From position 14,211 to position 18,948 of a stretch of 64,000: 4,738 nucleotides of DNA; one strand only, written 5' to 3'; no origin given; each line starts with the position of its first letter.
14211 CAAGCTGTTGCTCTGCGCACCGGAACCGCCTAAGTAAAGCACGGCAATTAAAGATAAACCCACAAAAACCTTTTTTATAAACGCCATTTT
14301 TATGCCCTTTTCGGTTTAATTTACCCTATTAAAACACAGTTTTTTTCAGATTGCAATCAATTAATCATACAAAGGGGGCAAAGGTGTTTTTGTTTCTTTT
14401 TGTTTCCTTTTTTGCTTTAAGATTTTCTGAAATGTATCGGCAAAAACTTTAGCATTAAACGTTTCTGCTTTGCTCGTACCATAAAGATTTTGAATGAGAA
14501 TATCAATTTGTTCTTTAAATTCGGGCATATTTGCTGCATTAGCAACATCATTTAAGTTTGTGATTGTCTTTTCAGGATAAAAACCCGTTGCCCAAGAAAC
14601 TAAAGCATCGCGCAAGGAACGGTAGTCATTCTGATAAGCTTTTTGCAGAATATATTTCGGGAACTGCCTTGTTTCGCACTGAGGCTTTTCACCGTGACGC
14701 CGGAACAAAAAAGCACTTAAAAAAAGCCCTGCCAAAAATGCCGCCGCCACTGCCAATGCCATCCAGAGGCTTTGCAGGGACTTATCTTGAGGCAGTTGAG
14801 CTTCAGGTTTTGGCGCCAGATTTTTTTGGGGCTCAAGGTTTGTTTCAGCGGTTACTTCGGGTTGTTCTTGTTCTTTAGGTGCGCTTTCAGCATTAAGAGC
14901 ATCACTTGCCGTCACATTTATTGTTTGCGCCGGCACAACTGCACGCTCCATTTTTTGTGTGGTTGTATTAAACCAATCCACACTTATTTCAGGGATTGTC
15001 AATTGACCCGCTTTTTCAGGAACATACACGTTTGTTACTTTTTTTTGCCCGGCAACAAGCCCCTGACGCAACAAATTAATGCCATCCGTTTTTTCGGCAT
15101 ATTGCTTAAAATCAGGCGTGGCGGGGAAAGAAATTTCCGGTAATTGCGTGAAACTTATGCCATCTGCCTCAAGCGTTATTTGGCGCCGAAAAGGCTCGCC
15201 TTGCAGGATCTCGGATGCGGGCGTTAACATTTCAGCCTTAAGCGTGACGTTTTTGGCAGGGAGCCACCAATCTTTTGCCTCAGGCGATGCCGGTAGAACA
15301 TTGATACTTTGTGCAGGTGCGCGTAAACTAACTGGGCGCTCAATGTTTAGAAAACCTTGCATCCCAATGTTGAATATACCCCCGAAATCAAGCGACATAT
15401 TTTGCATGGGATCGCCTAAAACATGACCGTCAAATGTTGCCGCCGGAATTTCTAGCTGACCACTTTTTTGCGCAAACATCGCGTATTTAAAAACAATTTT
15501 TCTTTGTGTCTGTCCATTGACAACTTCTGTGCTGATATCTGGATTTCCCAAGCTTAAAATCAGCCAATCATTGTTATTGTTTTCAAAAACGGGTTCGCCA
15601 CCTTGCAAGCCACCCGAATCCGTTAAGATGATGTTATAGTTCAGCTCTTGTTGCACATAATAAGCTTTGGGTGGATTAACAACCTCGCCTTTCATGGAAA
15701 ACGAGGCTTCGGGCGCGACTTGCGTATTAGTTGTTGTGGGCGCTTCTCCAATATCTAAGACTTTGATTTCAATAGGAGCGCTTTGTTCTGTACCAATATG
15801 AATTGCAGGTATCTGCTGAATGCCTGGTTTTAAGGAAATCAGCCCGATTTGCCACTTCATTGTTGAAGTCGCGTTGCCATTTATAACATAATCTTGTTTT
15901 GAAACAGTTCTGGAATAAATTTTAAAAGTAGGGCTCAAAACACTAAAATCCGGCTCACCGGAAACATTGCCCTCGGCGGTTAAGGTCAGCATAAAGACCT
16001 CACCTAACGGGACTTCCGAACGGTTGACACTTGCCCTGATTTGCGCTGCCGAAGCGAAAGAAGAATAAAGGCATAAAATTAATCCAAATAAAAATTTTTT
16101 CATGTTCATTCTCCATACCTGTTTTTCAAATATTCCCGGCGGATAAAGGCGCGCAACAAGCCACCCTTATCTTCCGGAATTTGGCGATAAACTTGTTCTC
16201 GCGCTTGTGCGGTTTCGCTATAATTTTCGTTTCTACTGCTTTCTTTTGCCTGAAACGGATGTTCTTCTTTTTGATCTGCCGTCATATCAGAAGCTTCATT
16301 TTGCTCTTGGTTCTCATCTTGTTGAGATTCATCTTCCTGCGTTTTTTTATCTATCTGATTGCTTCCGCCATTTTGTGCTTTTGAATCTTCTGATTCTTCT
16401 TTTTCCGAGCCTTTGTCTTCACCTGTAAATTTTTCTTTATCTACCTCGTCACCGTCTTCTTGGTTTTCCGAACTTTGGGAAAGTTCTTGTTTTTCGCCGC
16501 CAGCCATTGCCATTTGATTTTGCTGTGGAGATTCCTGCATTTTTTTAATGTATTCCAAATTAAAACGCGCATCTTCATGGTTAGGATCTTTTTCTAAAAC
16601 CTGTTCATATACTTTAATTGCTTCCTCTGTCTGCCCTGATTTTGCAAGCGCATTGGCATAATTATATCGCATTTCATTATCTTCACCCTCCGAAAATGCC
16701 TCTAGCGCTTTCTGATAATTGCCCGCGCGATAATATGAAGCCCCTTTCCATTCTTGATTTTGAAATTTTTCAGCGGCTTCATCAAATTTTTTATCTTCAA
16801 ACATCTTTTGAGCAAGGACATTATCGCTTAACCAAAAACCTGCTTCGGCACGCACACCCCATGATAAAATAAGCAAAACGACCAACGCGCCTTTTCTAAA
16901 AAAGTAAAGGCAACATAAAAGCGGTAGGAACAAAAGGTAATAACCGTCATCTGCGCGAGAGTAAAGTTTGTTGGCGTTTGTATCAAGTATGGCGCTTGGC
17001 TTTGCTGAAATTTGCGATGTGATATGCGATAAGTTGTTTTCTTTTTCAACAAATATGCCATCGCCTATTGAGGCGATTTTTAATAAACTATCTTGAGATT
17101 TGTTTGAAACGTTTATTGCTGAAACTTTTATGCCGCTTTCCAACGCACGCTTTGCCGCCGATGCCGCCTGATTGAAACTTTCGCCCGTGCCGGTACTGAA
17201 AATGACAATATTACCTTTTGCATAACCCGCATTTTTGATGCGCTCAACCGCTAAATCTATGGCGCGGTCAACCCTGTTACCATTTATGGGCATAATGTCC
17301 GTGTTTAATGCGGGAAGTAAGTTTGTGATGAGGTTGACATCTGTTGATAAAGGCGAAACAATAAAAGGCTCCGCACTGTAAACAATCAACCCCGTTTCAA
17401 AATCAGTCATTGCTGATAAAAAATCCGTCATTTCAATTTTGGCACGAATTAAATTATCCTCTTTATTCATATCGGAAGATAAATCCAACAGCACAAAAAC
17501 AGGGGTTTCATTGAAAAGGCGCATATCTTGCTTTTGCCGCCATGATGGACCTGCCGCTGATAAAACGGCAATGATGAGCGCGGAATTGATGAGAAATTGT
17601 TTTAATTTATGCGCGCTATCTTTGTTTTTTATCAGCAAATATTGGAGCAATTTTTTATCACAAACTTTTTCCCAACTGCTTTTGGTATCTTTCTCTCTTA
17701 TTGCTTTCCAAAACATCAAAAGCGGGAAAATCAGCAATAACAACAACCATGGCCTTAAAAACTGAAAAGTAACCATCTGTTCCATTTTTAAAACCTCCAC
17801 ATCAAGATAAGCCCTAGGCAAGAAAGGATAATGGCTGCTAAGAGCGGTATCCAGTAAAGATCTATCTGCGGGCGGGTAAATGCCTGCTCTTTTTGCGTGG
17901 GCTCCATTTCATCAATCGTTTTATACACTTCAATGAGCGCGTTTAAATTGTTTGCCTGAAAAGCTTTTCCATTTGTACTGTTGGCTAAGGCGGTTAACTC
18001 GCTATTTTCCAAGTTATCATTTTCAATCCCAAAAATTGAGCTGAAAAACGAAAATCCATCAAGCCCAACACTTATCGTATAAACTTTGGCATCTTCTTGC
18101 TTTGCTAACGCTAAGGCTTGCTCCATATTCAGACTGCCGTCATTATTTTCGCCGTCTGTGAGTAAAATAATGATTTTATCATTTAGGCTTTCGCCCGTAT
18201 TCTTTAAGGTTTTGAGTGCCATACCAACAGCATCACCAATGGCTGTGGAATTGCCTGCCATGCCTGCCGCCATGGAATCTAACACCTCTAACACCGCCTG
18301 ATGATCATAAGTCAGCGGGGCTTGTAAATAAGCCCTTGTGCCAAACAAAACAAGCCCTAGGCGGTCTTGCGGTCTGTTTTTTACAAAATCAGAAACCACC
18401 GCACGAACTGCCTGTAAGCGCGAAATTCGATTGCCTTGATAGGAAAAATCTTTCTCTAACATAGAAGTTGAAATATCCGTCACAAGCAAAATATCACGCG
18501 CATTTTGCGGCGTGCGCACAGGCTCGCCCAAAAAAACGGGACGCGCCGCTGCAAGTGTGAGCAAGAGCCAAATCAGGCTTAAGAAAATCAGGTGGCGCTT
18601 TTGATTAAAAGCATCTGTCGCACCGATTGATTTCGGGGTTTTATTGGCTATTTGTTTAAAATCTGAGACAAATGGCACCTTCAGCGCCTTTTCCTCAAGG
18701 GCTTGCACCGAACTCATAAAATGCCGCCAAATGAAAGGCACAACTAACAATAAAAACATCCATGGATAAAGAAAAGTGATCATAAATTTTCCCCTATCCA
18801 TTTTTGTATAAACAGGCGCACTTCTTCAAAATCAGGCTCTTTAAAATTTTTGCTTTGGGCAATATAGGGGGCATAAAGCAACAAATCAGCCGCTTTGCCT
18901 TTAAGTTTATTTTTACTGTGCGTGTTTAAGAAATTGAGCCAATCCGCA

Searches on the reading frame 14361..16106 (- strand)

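Call 89: search_protein_families(library=pfam, proteins=[window:14361-16106:-], max_evalue=0.00001)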
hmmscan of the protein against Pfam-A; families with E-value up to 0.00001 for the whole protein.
window:14361-16106:- (581 aa): 2 families
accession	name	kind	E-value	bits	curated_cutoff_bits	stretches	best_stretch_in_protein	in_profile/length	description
PF13584.12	BatD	-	1.1e-29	103.3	24.1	3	25-116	1-92/92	BatD DUF11 like domain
PF25607.1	DUF7939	-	6.2e-08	33.3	27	1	491-565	13-80/81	Domain of unknown function (DUF7939)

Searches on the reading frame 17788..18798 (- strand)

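Call 89: search_protein_families(library=pfam, proteins=[window:17788-18798:-], max_evalue=0.00001)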
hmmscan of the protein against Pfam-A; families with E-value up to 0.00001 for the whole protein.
window:17788-18798:- (336 aa): 4 families
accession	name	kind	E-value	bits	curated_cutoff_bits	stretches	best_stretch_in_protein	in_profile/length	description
PF00092.34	VWA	-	1.2e-20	74.9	23.8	1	102-292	1-172/174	von Willebrand factor type A domain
PF13519.12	VWA_2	-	1.6e-18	67.7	27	1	103-217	1-107/107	von Willebrand factor type A domain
PF03731.21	Ku_N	-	2.5e-06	27.8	20.6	0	103-173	2-71/220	Ku70/Ku80 N-terminal alpha/beta domain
PF06707.17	DUF1194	-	9.8e-06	25.4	27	0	176-246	87-156/206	Protein of unknown function (DUF1194)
